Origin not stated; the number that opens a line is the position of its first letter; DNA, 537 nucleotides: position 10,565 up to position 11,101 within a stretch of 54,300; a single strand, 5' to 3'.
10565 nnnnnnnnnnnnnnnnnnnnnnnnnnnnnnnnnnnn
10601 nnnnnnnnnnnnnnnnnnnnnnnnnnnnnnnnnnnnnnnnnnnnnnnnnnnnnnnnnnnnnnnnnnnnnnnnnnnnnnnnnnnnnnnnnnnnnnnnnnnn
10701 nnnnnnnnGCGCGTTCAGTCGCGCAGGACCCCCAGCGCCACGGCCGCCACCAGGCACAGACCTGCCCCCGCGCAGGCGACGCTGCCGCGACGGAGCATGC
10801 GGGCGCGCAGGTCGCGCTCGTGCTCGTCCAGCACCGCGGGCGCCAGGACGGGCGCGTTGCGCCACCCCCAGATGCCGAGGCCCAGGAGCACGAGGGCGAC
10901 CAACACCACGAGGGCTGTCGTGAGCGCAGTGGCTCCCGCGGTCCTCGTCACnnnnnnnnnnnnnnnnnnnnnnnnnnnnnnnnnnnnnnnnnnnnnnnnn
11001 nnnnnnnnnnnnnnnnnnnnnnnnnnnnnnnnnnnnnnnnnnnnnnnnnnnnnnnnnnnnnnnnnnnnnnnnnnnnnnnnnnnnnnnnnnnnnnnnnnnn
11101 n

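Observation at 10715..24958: Mce lipid-transport operon fused into a single translationally coupled 12-gene unit with an MMPL-like protein, a parvulin foldase and a 2-TM peptide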

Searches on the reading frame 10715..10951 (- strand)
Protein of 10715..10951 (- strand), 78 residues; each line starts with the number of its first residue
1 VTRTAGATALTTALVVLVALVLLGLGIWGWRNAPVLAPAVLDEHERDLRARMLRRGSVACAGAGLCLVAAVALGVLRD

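Call 5: search_protein_families(library=pfam, proteins=[window:10715-10951:-], max_evalue=1)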
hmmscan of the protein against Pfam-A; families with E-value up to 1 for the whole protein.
window:10715-10951:- (78 aa): 1 family
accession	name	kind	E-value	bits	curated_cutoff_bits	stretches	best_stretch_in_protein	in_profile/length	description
PF06724.16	DUF1206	-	0.069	13.7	26.2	1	2-33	36-67/70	Domain of Unknown Function (DUF1206)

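Call 9: search_protein_families(library=ncbifam, proteins=[window:10715-10951:-], max_evalue=0.01)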
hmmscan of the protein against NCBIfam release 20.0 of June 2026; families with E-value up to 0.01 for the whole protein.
window:10715-10951:- (78 aa): 0 families
